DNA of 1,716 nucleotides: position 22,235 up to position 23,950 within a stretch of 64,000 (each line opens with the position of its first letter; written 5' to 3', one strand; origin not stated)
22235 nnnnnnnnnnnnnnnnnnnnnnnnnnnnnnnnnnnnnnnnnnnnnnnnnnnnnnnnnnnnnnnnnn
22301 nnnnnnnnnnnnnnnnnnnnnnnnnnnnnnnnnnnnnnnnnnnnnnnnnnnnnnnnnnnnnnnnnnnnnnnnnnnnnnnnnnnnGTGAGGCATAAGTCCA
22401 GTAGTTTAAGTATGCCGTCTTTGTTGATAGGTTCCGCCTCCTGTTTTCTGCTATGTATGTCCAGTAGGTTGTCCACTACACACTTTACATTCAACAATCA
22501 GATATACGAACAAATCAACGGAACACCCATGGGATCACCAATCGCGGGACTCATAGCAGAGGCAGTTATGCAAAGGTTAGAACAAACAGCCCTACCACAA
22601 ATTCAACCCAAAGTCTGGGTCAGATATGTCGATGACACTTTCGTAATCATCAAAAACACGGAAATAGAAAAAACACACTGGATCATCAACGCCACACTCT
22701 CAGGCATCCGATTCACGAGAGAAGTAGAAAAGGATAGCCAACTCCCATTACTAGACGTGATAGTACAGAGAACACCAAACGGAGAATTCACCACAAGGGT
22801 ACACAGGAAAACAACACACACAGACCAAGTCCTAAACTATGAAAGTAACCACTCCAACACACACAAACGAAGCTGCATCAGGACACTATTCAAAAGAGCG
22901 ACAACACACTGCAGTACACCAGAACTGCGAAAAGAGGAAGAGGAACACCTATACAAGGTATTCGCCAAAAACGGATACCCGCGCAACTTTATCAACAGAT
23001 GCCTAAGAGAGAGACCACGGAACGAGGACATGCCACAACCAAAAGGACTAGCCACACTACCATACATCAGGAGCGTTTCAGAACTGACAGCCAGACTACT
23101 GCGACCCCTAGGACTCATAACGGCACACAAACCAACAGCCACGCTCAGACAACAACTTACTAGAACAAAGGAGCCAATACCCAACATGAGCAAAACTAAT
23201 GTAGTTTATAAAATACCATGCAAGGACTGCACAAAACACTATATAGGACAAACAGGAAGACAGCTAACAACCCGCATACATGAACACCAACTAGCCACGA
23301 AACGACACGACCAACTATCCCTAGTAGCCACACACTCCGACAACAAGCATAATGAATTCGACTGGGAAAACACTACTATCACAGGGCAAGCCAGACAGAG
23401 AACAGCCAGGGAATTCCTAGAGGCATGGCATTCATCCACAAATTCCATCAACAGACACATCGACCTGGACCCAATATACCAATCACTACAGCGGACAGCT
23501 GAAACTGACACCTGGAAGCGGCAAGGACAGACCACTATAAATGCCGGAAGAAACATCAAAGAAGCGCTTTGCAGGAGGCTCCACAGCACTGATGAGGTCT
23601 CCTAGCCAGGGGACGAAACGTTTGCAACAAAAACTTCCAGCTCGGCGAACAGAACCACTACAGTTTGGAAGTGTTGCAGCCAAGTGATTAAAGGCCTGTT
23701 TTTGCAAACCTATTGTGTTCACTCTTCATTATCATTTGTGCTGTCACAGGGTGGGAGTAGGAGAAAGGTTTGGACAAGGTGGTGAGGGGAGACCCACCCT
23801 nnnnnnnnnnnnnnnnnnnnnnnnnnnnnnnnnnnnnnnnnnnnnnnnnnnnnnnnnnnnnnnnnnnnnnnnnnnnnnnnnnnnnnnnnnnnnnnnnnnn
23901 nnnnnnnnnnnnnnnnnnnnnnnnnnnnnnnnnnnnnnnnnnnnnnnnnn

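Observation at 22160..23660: Penelope-like element with GIY-YIG endonuclease and an intact-looking hammerhead ribozyme core. There are also at least three further degenerate PLE pieces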

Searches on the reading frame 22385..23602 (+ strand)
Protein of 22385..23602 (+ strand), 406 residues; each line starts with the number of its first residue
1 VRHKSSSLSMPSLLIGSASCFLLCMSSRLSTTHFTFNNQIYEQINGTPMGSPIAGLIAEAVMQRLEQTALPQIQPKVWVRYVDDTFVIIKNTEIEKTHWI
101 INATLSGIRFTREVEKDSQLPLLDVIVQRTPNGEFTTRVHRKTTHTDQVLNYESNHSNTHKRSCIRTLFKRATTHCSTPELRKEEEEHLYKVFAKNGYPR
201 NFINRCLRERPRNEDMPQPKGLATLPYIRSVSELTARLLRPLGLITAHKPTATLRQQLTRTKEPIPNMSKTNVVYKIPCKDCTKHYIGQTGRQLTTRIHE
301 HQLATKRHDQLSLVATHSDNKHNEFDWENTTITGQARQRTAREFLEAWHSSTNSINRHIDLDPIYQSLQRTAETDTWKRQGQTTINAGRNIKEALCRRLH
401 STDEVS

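Call 5: search_protein_families(library=pfam, proteins=[window:22385-23602:+], max_evalue=1)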
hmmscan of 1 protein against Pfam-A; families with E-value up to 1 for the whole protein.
window:22385-23602:+ (406 aa): 2 families
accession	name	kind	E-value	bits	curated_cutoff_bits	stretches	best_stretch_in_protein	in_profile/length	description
PF00078.32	RVT_1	-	8.2e-07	29.4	29.6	1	37-98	109-169/205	Reverse transcriptase (RNA-dependent DNA polymerase)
PF01541.30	GIY-YIG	-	0.021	15.5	22.6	1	273-313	3-49/78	GIY-YIG catalytic domain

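Call 8: find_homologous_proteins(query=window:22385-23602:+, max_evalue=0.00001)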
Query window:22385-23602:+ (406 aa): 555 proteins with E <= 0.00001 among 4175 candidates; the best 120 are listed.
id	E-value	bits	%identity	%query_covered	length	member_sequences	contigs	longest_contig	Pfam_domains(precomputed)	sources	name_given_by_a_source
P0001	9.5e-240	813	100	88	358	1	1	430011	PF26215.1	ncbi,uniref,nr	ncbi:uncharacterized protein LOC132813914 [Hemiscyllium ocellatum]|uniref:uncharacterized protein LO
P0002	4.9e-217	738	84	96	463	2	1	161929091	PF00078.33,PF26215.1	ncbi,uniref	ncbi:uncharacterized protein [Chiloscyllium punctatum]|uniref:uncharacterized protein isoform X2 n=1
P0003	2.4e-158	545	85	70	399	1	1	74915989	PF00078.33,PF26215.1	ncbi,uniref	ncbi:uncharacterized protein [Chiloscyllium punctatum]|uniref:uncharacterized protein isoform X1 n=1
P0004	4.3e-153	528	85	69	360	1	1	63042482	PF26215.1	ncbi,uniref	ncbi:uncharacterized protein [Chiloscyllium punctatum]|uniref:uncharacterized protein n=1 Tax=Chilos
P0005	1.8e-143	496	69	78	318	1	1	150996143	PF26215.1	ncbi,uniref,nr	ncbi:uncharacterized protein LOC125485163 [Rhincodon typus]|uniref:uncharacterized protein LOC125485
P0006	3.5e-139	482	44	81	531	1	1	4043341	PF26215.1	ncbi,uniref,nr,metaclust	ncbi:hypothetical protein T265_00967 [Opisthorchis viverrini]|uniref:Helix-turn-helix domain-contain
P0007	1.2e-136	474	61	88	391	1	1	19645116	PF26215.1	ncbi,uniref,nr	ncbi:uncharacterized protein LOC125448232 isoform X2 [Stegostoma tigrinum]|uniref:uncharacterized pr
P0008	2.5e-135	470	57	88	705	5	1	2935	PF00078.33,PF28514.1,PF26215.1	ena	-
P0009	4.6e-133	462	60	85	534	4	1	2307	PF00078.33,PF28514.1,PF26215.1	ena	-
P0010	7.1e-130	452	64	79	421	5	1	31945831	PF00078.33,PF26215.1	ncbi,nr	ncbi:uncharacterized protein LOC125446408 isoform X2 [Stegostoma tigrinum]|nr:uncharacterized protei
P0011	6.7e-128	445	54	90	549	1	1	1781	PF00078.33,PF28514.1,PF26215.1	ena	-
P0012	1.9e-126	440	65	75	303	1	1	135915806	PF00078.33,PF26215.1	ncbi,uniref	ncbi:uncharacterized protein [Chiloscyllium punctatum]|uniref:uncharacterized protein n=1 Tax=Chilos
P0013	3.2e-126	440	55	85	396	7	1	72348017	PF00078.33,PF26215.1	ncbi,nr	ncbi:unnamed protein product [Trichobilharzia szidati]|nr:unnamed protein product [Trichobilharzia s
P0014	3.7e-123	429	54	86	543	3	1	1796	PF00078.33,PF28514.1,PF26215.1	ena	-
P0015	1.4e-119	418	53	85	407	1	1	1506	PF00078.33,PF26215.1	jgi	jgi:hypothetical protein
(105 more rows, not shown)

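Call 13: find_encoding_contigs(protein=P0002, flank=3000, max_places=4)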
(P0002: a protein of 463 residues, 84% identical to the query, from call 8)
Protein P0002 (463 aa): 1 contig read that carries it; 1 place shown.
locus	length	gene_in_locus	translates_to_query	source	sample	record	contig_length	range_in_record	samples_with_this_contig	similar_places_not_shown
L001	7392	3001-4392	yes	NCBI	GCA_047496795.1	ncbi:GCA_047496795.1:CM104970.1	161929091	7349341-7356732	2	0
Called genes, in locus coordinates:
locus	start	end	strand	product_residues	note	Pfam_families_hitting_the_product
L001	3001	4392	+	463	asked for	PF00078:RVT_1 (weak), PF26215:HTH_animal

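Call 14: find_encoding_contigs(protein=P0005, flank=3000, max_places=4)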
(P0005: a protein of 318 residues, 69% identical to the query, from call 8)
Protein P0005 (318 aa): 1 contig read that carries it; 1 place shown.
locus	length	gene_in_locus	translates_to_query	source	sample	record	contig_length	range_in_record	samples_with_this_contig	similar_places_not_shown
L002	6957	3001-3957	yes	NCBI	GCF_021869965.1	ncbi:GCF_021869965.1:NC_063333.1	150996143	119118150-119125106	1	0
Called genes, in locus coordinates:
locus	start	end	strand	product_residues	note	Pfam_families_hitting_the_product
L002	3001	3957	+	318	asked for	PF26215:HTH_animal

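Call 15: find_encoding_contigs(protein=P0007, flank=3000, max_places=4)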
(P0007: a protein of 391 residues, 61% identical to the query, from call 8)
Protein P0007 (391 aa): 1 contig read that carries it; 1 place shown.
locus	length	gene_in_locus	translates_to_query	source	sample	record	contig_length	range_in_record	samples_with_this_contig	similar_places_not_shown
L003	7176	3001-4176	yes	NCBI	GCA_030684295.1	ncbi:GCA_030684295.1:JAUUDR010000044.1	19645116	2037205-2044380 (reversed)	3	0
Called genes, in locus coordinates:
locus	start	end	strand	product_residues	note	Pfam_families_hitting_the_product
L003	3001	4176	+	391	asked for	PF26215:HTH_animal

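Call 19: find_encoding_contigs(protein=P0008, flank=3000, max_places=6)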
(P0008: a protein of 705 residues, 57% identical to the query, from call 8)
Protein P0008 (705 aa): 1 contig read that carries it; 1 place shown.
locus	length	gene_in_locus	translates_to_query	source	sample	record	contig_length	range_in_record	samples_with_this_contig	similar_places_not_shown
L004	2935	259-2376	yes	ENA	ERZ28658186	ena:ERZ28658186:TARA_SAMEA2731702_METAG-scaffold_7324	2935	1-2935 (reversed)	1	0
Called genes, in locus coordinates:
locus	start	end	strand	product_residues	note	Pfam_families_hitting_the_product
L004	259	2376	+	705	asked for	PF28514:DUF8422, PF00078:RVT_1, PF26215:HTH_animal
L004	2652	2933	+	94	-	?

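Call 20: find_encoding_contigs(protein=P0010, flank=3000, max_places=6)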
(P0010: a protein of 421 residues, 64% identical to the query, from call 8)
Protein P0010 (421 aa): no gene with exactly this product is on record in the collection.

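Call 21: find_encoding_contigs(protein=P0004, flank=3000, max_places=4)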
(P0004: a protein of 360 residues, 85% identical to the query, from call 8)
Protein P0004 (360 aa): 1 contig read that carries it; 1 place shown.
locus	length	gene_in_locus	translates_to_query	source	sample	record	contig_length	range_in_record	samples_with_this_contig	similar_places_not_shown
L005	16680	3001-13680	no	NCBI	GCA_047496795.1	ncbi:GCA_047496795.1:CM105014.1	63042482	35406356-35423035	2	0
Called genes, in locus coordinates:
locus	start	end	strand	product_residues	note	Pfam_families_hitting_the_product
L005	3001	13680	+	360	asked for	PF26215:HTH_animal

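Call 22: find_encoding_contigs(protein=P0012, flank=3000, max_places=4)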
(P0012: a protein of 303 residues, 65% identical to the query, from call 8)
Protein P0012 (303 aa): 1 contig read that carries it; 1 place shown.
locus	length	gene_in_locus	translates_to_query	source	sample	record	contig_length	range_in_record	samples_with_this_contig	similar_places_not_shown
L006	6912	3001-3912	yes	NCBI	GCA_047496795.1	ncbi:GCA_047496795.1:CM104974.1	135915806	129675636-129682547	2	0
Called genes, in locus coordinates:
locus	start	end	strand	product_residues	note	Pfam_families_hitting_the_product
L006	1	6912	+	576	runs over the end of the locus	PF15743:SPATA1_C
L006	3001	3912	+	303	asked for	PF00078:RVT_1 (weak), PF26215:HTH_animal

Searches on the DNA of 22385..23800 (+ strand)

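Call 4: search_rna_families(source=window, start=23400, end=23800, threshold=evalue, max_evalue=10, show_alignments=6)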
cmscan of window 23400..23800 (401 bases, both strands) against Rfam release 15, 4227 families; matches with E-value up to 10: 2.
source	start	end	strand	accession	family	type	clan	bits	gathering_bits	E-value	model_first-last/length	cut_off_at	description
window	23507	23598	-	RF02166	PVT1_3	Gene; lncRNA;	-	11.1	45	1.5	1-95/95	no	Pvt1 oncogene conserved region 3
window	23550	23563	+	RF01933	bxd_5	Gene; lncRNA;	-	9.7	50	9.7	44-57/57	no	Bithoraxoid conserved region 5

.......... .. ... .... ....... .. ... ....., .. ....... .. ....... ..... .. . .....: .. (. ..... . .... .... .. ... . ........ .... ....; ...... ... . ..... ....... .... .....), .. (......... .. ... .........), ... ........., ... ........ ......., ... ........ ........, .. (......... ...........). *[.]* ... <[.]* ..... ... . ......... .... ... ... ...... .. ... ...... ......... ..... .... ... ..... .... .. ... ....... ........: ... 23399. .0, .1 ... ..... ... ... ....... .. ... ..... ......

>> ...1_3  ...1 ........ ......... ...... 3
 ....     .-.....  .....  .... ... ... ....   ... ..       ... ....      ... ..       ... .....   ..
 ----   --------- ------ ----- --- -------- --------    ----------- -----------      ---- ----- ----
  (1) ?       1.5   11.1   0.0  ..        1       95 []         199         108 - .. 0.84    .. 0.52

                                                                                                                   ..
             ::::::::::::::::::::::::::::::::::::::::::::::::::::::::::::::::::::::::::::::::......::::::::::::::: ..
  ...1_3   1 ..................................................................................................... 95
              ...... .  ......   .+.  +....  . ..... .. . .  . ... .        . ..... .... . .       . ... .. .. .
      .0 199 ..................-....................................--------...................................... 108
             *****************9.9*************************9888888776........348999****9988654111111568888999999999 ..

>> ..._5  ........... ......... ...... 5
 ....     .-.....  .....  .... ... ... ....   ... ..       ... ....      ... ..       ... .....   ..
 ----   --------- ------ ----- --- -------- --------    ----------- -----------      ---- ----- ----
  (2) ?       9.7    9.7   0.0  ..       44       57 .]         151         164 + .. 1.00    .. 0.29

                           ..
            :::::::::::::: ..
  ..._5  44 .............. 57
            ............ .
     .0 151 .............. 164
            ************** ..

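Call 29: search_rna_families(sources=[L003, L004, L011, L030, L045, L065, L036, L007, L022], threshold=evalue, max_evalue=10)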
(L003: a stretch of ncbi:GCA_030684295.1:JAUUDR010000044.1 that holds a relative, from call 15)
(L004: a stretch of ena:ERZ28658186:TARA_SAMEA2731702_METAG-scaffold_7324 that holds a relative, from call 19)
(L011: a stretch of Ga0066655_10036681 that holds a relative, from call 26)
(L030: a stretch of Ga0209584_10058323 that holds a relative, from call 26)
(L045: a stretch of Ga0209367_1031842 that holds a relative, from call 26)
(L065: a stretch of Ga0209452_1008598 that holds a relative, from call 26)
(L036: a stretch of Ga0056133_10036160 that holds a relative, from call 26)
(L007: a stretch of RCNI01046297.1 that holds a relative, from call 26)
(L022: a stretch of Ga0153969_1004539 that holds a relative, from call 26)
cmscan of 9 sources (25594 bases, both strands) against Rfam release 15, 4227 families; matches with E-value up to 10: 5.
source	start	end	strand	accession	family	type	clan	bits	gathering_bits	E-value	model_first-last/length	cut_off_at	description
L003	4266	4362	+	RF03799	mir-3202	Gene; miRNA;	-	42.8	90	2.9e-06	1-79/79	no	mir-3202 microRNA precursor family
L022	2116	2155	-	RF01711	Lnt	Cis-reg;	-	25.3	55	8.1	1-63/63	no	Lnt RNA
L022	890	953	+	RF01158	SNORD108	Gene; snRNA; snoRNA; CD-box;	-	21.8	46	5.6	1-71/71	no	Small nucleolar RNA SNORD108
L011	817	915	-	RF03020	RT-17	Gene; sRNA;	-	20.9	40.4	8.2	1-95/95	no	RT-17 RNA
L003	513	638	+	RF01974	H19_3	Gene; lncRNA;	-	20.5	46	7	1-116/116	no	H19 conserved region 3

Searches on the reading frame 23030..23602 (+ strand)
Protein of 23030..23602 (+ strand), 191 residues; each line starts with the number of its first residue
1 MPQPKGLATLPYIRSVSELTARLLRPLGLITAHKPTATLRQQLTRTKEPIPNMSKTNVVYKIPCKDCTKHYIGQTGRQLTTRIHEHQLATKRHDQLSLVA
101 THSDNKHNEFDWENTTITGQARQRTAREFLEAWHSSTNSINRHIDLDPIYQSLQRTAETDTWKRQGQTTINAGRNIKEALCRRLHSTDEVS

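Call 26: find_related_loci(query=A1, collection=metagenome_contigs, flank=1500)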
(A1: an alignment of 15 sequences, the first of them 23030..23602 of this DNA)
Query A1 (191 aa) in metagenome_contigs; peptide patterns used: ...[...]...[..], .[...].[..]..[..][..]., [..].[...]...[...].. (x = any residue, [..] = any of these).
600 stretches matched a pattern (row limit reached: there are more); 359 encode a relative of the query (tblastn E <= 1e-3); the best 80 are kept; 80 distinct loci.
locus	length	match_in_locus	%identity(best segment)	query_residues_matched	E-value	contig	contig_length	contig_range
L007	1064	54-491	46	7-153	2e-47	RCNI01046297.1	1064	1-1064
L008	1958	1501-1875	38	7-132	5e-25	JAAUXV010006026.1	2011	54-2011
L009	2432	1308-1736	36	6-132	7e-24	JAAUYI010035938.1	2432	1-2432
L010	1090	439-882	33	3-134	4e-24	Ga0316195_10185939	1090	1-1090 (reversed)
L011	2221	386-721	37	7-117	2e-22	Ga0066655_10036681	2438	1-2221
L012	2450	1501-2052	31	3-184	4e-22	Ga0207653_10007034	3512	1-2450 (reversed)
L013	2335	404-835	33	5-132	5e-22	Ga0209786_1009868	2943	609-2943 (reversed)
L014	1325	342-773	33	5-132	5e-22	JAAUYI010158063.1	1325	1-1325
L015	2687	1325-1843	34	5-155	9e-22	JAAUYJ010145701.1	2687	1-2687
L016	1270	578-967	37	5-134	1e-21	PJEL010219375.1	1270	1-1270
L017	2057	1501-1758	45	2-87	4e-21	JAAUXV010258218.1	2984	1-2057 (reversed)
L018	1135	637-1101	32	10-162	2e-21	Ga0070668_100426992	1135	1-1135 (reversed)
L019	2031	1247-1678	32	5-132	4e-21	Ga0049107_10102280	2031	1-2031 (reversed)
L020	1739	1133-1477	35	5-144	5e-21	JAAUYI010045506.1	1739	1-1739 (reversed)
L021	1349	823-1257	31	4-148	5e-21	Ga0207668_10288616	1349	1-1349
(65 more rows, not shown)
